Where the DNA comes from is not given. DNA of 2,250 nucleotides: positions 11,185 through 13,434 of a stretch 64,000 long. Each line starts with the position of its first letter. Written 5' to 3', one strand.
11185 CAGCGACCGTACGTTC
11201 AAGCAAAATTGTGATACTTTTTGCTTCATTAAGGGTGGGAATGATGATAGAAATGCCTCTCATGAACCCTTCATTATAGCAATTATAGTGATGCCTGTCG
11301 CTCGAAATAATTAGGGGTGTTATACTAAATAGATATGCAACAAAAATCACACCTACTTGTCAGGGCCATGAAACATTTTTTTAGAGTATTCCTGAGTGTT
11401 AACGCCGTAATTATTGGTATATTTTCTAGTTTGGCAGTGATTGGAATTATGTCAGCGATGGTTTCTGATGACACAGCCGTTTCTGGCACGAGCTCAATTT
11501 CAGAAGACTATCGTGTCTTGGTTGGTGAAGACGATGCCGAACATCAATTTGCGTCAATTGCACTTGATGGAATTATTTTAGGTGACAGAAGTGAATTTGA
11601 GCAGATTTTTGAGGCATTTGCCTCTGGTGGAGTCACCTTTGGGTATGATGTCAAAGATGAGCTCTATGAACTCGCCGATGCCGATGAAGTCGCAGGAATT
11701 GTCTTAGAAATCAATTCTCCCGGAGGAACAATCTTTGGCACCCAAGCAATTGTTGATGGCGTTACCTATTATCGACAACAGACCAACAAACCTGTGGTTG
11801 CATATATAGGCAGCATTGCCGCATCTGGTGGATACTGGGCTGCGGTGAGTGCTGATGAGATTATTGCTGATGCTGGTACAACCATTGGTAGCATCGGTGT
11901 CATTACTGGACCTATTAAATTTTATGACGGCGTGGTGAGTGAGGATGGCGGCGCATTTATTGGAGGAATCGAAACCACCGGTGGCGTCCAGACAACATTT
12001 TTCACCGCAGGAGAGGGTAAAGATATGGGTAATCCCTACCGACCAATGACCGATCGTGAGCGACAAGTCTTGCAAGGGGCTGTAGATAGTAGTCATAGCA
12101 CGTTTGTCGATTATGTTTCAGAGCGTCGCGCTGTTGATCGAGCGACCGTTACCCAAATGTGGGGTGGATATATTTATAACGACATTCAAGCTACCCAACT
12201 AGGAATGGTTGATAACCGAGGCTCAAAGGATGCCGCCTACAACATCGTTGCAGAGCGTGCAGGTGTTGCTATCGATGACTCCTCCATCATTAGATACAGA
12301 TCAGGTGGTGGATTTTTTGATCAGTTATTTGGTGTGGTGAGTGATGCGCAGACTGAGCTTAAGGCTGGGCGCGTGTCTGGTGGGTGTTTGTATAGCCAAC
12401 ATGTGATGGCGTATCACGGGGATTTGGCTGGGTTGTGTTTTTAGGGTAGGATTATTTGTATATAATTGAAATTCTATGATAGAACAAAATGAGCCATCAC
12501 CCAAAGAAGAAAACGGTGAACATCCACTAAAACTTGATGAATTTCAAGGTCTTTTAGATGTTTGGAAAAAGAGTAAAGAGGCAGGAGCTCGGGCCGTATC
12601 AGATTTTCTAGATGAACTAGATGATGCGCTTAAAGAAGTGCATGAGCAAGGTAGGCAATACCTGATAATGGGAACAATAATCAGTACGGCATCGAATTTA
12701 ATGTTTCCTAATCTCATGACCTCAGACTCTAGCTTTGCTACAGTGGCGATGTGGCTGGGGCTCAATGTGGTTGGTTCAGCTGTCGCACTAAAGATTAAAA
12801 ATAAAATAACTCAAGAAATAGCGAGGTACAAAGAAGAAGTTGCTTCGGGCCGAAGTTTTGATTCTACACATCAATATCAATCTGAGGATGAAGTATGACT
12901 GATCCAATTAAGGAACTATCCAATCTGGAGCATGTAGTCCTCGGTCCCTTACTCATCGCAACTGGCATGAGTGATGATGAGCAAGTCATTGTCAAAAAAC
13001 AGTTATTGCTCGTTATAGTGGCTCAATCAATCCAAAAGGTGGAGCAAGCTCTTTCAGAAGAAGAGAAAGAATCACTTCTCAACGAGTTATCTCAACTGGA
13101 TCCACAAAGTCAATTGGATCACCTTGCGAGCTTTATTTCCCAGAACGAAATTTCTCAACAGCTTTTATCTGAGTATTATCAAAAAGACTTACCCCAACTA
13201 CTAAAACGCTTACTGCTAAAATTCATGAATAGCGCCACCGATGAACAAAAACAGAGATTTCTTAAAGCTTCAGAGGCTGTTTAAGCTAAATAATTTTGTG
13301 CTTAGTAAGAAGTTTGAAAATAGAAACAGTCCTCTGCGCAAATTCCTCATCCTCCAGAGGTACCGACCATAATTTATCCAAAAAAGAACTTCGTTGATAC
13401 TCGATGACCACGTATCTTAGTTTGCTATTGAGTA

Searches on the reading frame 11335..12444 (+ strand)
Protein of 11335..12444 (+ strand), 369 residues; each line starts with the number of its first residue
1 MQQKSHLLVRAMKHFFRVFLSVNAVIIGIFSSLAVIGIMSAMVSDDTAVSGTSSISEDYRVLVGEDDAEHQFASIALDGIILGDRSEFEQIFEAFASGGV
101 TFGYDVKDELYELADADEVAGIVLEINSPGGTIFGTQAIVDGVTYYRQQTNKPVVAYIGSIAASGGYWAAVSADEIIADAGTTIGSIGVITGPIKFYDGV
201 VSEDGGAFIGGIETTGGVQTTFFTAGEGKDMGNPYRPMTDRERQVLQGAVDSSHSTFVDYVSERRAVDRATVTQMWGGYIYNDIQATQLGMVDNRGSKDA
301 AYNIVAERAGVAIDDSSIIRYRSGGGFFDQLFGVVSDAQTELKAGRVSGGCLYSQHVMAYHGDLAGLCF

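Call 3: search_protein_families(library=pfam, proteins=[window:11335-12444:+], max_evalue=1)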
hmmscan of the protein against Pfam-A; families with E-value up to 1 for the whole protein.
window:11335-12444:+ (369 aa): 5 families
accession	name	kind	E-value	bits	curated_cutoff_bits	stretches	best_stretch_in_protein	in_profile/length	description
PF01343.23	Peptidase_S49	-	8.9e-33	113.9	24.9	1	148-311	3-153/154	Peptidase family S49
PF25145.1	NfeD1b_N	-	2.3e-09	37.5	40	1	113-192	25-100/189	NfeD1b, N-terminal domain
PF00574.28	CLP_protease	-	0.0003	21.2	20.2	1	106-168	33-91/182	Clp protease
PF01972.22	SDH_protease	-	0.0094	15.4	31.3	1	120-187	92-155/286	ClpP-like SDH-type serine proteinase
PF01302.31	CAP_GLY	-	0.1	12.9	26.5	1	149-187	9-44/65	CAP-Gly domain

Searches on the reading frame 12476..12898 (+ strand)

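Call 3: search_protein_families(library=pfam, proteins=[window:12476-12898:+], max_evalue=1)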
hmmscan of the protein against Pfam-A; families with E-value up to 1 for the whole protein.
window:12476-12898:+ (140 aa): 1 family
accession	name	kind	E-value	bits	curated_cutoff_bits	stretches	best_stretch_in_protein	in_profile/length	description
PF25195.1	DPC2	-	0.18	12.7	70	0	31-58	33-60/105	Diatom pyrenoid component 2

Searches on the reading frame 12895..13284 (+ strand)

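Call 3: search_protein_families(library=pfam, proteins=[window:12895-13284:+], max_evalue=1)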
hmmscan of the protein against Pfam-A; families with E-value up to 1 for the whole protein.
window:12895-13284:+ (129 aa): 3 families
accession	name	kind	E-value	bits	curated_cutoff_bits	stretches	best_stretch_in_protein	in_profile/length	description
PF19677.4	DUF6179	-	0.031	13.9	25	1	31-109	180-260/272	Family of unknown function (DUF6179)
PF08311.18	Mad3_BUB1_I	-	0.13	12.6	31.4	1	58-124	3-67/123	Mad3/BUB1 homology region 1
PF23768.1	DUF7167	-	0.3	11.6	24.4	0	52-64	29-41/60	Domain of unknown function (DUF7167)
